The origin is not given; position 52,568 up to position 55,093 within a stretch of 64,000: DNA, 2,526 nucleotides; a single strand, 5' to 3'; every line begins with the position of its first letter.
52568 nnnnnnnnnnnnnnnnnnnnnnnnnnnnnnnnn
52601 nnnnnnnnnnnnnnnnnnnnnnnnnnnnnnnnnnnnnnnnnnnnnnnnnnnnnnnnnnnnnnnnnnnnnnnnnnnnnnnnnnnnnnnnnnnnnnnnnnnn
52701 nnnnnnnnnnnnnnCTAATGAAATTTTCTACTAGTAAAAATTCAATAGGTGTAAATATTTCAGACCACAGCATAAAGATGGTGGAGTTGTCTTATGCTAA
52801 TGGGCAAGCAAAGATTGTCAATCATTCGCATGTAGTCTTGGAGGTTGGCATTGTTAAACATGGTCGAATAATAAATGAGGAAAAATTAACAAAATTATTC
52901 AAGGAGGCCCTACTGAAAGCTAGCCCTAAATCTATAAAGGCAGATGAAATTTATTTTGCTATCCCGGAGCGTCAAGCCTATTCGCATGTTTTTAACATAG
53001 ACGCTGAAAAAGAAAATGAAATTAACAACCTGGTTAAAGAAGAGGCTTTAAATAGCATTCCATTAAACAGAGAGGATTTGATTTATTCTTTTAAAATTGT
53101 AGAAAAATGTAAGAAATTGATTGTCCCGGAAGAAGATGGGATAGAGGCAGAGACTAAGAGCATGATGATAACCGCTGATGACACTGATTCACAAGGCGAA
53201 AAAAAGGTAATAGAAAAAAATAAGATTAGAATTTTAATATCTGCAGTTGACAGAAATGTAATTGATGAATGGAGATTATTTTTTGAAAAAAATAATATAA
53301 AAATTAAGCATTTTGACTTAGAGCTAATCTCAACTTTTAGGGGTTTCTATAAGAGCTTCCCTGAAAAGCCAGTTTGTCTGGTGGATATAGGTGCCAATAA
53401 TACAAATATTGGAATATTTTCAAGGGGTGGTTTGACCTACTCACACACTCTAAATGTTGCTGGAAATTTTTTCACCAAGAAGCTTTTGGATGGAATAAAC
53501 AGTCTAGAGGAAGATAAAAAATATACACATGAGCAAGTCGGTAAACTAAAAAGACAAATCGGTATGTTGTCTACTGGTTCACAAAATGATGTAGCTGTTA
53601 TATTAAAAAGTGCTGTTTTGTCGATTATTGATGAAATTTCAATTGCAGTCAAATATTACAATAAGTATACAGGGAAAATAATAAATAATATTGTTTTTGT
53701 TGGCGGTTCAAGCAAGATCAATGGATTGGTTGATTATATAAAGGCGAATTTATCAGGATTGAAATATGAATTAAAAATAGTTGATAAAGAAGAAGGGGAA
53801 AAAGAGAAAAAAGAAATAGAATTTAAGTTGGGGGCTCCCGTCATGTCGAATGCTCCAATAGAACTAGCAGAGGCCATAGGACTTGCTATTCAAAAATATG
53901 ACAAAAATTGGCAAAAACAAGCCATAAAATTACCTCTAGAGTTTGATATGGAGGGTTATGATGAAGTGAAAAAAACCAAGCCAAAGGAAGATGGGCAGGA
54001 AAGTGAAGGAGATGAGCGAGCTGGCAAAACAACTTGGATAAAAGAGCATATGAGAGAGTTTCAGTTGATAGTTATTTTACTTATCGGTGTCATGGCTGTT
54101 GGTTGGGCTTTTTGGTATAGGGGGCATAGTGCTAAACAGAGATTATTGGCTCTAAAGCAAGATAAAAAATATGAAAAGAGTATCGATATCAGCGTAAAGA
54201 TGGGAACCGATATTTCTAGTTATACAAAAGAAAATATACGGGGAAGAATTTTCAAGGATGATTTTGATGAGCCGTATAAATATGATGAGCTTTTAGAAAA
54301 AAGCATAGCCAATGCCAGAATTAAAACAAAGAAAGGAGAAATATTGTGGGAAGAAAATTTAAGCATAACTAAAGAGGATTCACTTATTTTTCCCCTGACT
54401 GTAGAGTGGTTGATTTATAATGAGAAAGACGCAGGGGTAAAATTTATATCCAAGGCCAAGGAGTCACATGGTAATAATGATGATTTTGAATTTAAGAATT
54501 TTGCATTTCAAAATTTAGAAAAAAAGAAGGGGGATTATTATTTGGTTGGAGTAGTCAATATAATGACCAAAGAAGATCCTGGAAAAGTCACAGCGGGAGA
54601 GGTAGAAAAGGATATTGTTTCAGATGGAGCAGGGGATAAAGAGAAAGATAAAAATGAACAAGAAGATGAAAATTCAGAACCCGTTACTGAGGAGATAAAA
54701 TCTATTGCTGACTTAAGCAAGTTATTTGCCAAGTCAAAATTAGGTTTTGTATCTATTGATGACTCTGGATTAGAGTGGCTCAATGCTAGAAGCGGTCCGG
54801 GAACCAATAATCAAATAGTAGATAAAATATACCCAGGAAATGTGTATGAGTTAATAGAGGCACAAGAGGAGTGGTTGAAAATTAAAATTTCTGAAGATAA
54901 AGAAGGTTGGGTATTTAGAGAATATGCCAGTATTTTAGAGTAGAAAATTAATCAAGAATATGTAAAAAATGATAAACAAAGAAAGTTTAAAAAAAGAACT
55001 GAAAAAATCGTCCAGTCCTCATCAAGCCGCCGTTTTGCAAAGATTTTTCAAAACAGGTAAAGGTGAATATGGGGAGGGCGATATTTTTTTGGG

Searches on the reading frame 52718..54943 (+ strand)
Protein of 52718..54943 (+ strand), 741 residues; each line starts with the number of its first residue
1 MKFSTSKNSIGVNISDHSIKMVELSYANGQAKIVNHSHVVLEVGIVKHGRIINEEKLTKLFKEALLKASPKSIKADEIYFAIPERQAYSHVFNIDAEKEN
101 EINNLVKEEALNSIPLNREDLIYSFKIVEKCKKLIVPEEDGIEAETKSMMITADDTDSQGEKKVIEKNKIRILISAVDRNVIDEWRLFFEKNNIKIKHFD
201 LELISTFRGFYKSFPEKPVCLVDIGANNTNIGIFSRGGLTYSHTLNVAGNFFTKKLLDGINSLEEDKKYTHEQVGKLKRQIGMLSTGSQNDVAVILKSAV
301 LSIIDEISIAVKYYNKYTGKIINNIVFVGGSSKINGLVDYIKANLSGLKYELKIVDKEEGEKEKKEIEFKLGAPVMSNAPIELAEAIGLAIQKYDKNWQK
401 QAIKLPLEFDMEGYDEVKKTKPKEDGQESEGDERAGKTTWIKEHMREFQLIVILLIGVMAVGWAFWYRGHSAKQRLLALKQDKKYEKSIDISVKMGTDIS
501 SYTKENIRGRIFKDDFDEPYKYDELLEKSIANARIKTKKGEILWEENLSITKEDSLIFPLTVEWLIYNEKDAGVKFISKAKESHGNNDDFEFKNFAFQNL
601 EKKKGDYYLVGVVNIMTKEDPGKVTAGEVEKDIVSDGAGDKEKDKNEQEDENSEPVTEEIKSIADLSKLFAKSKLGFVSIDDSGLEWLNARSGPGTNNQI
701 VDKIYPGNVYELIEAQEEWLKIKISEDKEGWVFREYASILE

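Call 59: search_protein_families(library=pfam, proteins=[window:52718-54943:+])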
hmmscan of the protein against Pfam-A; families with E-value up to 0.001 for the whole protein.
window:52718-54943:+ (741 aa): 5 families
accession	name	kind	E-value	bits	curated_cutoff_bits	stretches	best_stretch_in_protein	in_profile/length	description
PF11104.14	PilM_2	-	1.6e-22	80.4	27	2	167-393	123-339/340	Type IV pilus assembly protein PilM;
PF08239.17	SH3_3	-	1.4e-10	41.6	27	1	688-736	3-52/54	Bacterial SH3 domain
PF14450.12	FtsA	-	5.6e-07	30.4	31.8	1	220-344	1-102/127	Cell division protein FtsA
PF06723.19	MreB_Mbl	-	1.4e-06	27.8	27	1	221-288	149-215/327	MreB/Mbl protein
PF06347.19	SH3_4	-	2.9e-05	24.2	24.1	1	688-732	5-49/56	Bacterial SH3 domain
